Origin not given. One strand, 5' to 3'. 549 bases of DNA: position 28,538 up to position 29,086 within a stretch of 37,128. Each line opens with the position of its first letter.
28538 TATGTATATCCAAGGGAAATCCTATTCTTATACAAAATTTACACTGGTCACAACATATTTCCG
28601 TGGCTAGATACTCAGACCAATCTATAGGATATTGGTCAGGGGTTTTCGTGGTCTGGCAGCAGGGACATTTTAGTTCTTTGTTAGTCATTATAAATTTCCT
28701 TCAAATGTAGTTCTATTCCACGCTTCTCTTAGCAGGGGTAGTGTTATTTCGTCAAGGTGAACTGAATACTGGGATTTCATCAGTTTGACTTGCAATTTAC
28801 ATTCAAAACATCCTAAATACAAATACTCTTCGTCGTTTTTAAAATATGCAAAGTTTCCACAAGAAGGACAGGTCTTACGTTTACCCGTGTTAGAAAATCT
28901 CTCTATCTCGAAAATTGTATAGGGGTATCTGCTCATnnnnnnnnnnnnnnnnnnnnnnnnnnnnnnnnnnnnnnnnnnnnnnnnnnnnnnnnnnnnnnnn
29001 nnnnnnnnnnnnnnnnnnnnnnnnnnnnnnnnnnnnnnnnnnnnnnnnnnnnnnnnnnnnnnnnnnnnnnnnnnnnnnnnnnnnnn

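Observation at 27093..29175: Expanded family of small Cys4 zinc-ribbon proteins, several with Lar (restriction alleviation) hallmarks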

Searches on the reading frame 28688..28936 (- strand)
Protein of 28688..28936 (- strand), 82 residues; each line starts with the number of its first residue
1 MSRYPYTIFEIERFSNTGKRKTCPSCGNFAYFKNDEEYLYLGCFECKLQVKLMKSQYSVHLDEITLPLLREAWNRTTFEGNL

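Call 5: search_protein_families(library=pfam, proteins=[window:28688-28936:-], max_evalue=1)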
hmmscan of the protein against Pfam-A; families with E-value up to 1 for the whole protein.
window:28688-28936:- (82 aa): 5 families
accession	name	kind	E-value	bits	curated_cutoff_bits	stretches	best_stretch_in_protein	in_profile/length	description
PF02150.21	Zn_ribbon_RPB9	-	0.011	16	25.2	1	23-47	4-28/36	RNA polymerases M/15 Kd subunit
PF08063.17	Zn_ribbon_PADR1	-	0.045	14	25.1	0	21-42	3-24/42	PADR1 domain, zinc ribbon fold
PF01485.27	IBR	-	0.051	14.1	24.3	1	8-47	5-48/65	IBR domain, a half RING-finger domain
PF24042.1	DUF7351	-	0.19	11.9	31.2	1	21-50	2-31/177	Domain of unknown function (DUF7351)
PF14354.12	Lar_restr_allev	-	0.26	12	28.6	1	21-50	4-34/58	Restriction alleviation protein Lar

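Call 7: search_protein_families(library=phrogs, proteins=[window:28688-28936:-], max_evalue=1)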
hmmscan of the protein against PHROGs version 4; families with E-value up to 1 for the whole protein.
window:28688-28936:- (82 aa): 8 families
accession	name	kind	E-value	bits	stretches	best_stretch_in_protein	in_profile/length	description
phrog_5602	-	unknown function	0.003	18.2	1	13-54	11-56/60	-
phrog_599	-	moron, auxiliary metabolic gene and host takeover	0.013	16.6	1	16-75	70-125/262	Lar-like restriction alleviation protein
phrog_16186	-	unknown function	0.028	15.4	1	21-43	7-29/50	-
phrog_10268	-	unknown function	0.085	13.8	0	21-48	21-46/53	-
phrog_3794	-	unknown function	0.095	13.3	1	16-53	4-40/50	-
phrog_38103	-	moron, auxiliary metabolic gene and host takeover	0.17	12.9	1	20-58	4-42/133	Lar-like restriction alleviation protein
phrog_5821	-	unknown function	0.21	12.6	1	16-56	8-46/108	-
phrog_25581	-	unknown function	0.28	12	1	21-37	18-34/37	-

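Call 11: find_homologous_proteins(query=window:28688-28936:-, max_evalue=0.01)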
Query window:28688-28936:- (82 aa): 1 proteins with E <= 0.01 among 1 candidates.
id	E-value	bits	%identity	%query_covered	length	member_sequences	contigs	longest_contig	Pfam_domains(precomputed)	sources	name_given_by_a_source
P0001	4.3e-51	188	100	100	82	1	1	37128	-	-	-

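Call 18: find_encoding_contigs(protein=window:28688-28936:-, flank=10000)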
Protein window:28688-28936:- (82 aa): no gene with exactly this product is on record in the collection.

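Call 27: search_protein_families(library=ncbifam, proteins=[window:28688-28936:-], max_evalue=1)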
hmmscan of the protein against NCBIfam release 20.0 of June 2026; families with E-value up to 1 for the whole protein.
window:28688-28936:- (82 aa): 2 families
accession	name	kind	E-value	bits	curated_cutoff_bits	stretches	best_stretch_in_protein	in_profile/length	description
NF052464.1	L2IsogltmlsynMurTStaph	equivalog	0.0065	15.3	800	1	10-79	190-256/435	lipid II isoglutaminyl synthase subunit MurT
NF001669.0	PRK00432.1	equivalog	0.036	14.1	54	1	7-31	13-39/58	30S ribosomal protein S27ae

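Call 28: search_protein_representatives(protein=window:28688-28936:-)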
Query: 82 residues. Proteins with E-value up to 0.001 (for the whole library): 4; up to 1e-10: 2; up to 1e-30: 1. The best 4 are listed.
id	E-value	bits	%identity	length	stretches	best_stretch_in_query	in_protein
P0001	1.4e-51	187.9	100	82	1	1-82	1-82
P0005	9.0e-12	61.0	-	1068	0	-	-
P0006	6.5e-07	45.5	35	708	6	14-59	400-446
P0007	1.9e-05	40.9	36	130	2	17-76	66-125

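Call 30: search_protein_families(library=pfam, proteins=[P0007], max_evalue=0.1)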
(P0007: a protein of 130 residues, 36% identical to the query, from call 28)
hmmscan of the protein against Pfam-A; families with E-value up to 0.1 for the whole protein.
P0007 (130 aa): 4 families
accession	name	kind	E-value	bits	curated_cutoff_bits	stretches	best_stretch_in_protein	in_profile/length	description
PF14354.12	Lar_restr_allev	-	9.8e-14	51.8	28.6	2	8-60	1-58/58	Restriction alleviation protein Lar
PF12760.12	Zn_ribbon_IS1595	-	0.0053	17.1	25.4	0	12-38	20-44/46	Transposase zinc-ribbon domain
PF08396.15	Toxin_34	-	0.029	15.6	21.1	0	66-101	9-43/75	Spider toxin omega agatoxin/Tx1 family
PF07282.18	Cas12f1-like_TNB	-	0.054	14.1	26.3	0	11-41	29-50/60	Cas12f1-like, TNB domain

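Call 60: predict_structure(alignment_id=A6)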
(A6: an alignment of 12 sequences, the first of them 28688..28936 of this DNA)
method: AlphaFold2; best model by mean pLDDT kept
length: 82 residues; sequences in the alignment: 12
mean_pLDDT: 68.0   pTM: 0.54
mean pLDDT of the five models: 68.0, 67.6, 67.3, 67.2, 64.7
residues with pLDDT >= 90: 0; 70-90: 47; 50-70: 14; < 50: 21
segments of 3 or more residues with pLDDT < 50: 1-7, 9-18, 79-82
pLDDT, mean of each block of 10 residues (from residue 1): 43 48 80 83 85 73 74 65 34
secondary structure, 60 per line:
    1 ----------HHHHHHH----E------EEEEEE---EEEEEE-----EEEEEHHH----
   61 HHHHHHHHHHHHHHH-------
elements in order: H11-17 E29-34 E38-43 E49-53 H61-75

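Call 65: fold_search(model_id=the predicted structure, library=viral)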
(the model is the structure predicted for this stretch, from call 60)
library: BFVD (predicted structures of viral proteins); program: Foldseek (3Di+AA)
matches with E <= 10: 1003; with E <= 0.001: 0
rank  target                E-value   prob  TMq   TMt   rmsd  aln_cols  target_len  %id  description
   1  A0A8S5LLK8            1.1e-02  0.99  0.48  0.55   4.1        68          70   24  Restriction alleviation protein [Siphoviridae sp. ctvok7]
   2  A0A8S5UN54            2.1e-02  1.00  0.57  0.29   3.0        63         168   24  Restriction alleviation protein [Myoviridae sp. ctwVB15]
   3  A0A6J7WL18            4.3e-02  0.97  0.46  0.55   4.4        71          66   20  Restriction alleviation protein Lar [uncultured Caudovirales phage]
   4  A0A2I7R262            4.6e-02  0.95  0.45  0.50   5.9        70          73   18  (no name in the UniProt tables at hand)
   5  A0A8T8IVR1            6.8e-02  0.51  0.32  0.17  10.1        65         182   20  (no name in the UniProt tables at hand)
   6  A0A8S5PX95            7.3e-02  0.93  0.39  0.57   2.7        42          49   26  Uncharacterized protein [Siphoviridae sp. ct2vX3]
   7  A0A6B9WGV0            1.3e-01  0.35  0.34  0.24  14.7        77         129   16  Thioredoxin [Escherichia phage teqhal]
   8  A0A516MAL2            1.3e-01  0.33  0.38  0.42  26.9        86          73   16  (no name in the UniProt tables at hand)
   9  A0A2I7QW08            1.6e-01  0.82  0.46  0.34   3.5        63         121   17  (no name in the UniProt tables at hand)
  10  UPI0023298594         1.9e-01  0.72  0.34  0.16   3.7        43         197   16  (no name look-up for this kind of identifier)
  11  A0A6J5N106            1.9e-01  0.30  0.30  0.34  10.3        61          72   16  Uncharacterized protein [uncultured Caudovirales phage]
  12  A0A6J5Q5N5            2.0e-01  0.80  0.32  0.51   4.3        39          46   18  Uncharacterized protein [uncultured Caudovirales phage]
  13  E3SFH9                2.0e-01  0.60  0.32  0.28   4.7        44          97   20  Uncharacterized protein nrdC.2 [Shigella phage SP18]
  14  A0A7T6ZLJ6            2.1e-01  0.41  0.32  0.34   8.3        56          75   20  (no name in the UniProt tables at hand)
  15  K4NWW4                2.3e-01  0.89  0.50  0.38   3.5        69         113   17  (no name in the UniProt tables at hand)
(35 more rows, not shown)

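Call 80: search_dna_similar(query=window:28688-28936:-, collection=phages, mode=protein, max_evalue=1, max_rows=12)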
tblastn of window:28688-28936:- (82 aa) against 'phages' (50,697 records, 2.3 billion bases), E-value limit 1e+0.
Records with a match: 1; places in all: 1; records where one place covers at least 80% of the query: 0.
Best place of each record, by identity: <60% 1.
By first word of the organism name: Bacteriophage 1.
By host as written in the record: - 1.
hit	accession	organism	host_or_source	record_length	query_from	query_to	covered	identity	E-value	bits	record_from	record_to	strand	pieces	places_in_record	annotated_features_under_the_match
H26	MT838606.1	Bacteriophage sp.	human fecal samples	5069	19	56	46%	40.0%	7e-1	33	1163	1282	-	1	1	record has no annotation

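Call 81: fold_search(model_id=the predicted structure, library=pdb)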
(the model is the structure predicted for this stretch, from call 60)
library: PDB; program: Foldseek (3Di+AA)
matches with E <= 10: 521; with E <= 0.001: 0
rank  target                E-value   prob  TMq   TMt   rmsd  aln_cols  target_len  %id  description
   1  5flm_I                4.1e-01  0.35  0.33  0.24   6.3        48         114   29  Structure of transcribing mammalian RNA polymerase II (released 2016-01-20)
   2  7rdn                  6.5e-01  0.11  0.29  0.16   7.4        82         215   16  Crystal structure of S. cerevisiae pre-mRNA leakage protein 39 (Pml39) (released 2022-07-27)
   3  5oik_I                7.0e-01  0.25  0.32  0.24   6.5        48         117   27  Structure of an RNA polymerase II-DSIF transcription elongation complex (released 2017-09-13)
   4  8ip8_NB               7.5e-01  0.18  0.34  0.40   9.4        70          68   13  Wheat 80S ribosome stalled on AUG-Stop boron dependently (released 2024-02-21)
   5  5jb3_8                8.0e-01  0.20  0.30  0.21   4.7        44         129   20  Cryo-EM structure of a full archaeal ribosomal translation initiation complex in the P-REMOTE conformation (released 2016-11-30)
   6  9y9c_OA               9.8e-01  0.14  0.26  0.14   6.2        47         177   19  Cryo-EM map of the in vitro reconstituted RAZR:GP77 complex with AlphaFold-predicted models fitted into the density. (released 2025-12-24)
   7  6ust_D                1.1e+00  0.20  0.29  0.06   8.3        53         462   17  Gut microbial sulfatase from Hungatella hathewayi (released 2020-11-11)
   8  9jyy_G                1.1e+00  0.20  0.31  0.05   8.5        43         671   19  core proteins of mature T7 (released 2024-12-11)
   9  2qmu_C                1.2e+00  0.25  0.26  0.17   1.6        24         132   21  Structure of an archaeal heterotrimeric initiation factor 2 reveals a nucleotide state between the GTP and the GDP sta (released 2007-11-06)
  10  6blo_I                1.2e+00  0.15  0.28  0.21   7.6        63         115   14  Pol II elongation complex with an abasic lesion at i+1 position (released 2018-02-28)
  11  5m05                  1.2e+00  0.12  0.22  0.04   4.0        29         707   21  Chicken smooth muscle myosin motor domain co-crystallized with the specific CK-571 inhibitor, MgADP form (released 2016-11-16)
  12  8xrm_Q                1.3e+00  0.38  0.46  0.57   3.2        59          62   19  RNA polymerase II elongation complex with DSIF, SPT6, and ELOF1 transcribing genomic DNA extracted from human nuclei (released 2025-05-07)
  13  9szr_B                1.3e+00  0.06  0.23  0.02   8.5        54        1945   18  shutdown state non-muscle myosin 2A heads region (released 2025-10-22)
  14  5i4e                  1.5e+00  0.12  0.22  0.03   4.4        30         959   20  Crystal Structure of Human Nonmuscle Myosin 2C motor domain (released 2017-09-13)
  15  3cqz_I                1.7e+00  0.16  0.32  0.23   5.4        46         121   22  Crystal structure of 10 subunit RNA polymerase II in complex with the inhibitor alpha-amanitin (released 2008-07-22)
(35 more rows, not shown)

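Call 83: find_encoding_contigs(protein=P0007, flank=6000, max_places=3)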
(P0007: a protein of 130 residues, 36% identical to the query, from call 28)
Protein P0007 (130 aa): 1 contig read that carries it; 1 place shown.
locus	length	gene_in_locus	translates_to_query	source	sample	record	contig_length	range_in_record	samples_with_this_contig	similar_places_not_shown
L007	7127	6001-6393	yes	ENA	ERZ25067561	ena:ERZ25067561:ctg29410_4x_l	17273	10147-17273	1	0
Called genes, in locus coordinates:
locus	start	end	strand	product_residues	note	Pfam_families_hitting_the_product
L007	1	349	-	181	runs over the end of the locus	PF13274:SocA_Panacea (weak)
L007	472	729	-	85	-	-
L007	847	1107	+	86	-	PF13711:DUF4160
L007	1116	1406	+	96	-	PF10387:DUF2442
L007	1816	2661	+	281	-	-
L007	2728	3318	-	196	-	PF01381:HTH_3 (weak)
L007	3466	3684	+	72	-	-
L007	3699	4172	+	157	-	-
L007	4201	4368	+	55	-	-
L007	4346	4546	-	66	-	-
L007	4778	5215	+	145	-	-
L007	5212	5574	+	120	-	-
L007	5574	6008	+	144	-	PF14354:Lar_restr_allev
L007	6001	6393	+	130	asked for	PF14354:Lar_restr_allev (weak)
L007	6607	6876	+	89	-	PF14354:Lar_restr_allev (weak)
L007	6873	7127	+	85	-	?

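Call 86: search_protein_families(library=pfam, proteins=[L007:5574-6008:+, L007:6363-6689:+, L007:6583-6876:+], max_evalue=0.01)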
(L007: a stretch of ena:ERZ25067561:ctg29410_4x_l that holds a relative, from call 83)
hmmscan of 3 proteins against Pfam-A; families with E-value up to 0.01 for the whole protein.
L007:5574-6008:+ (144 aa): 1 family
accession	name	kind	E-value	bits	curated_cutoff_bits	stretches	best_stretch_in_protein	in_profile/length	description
PF14354.12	Lar_restr_allev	-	4.7e-15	56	28.6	2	74-137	1-57/58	Restriction alleviation protein Lar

L007:6363-6689:+ (108 aa): 1 family
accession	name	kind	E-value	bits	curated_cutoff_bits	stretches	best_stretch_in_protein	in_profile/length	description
PF14354.12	Lar_restr_allev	-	1.7e-05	25.4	28.6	1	20-80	1-57/58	Restriction alleviation protein Lar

L007:6583-6876:+ (97 aa): 1 family
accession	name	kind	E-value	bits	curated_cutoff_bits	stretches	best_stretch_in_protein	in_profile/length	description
PF14354.12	Lar_restr_allev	-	0.00011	22.8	28.6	1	21-92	5-57/58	Restriction alleviation protein Lar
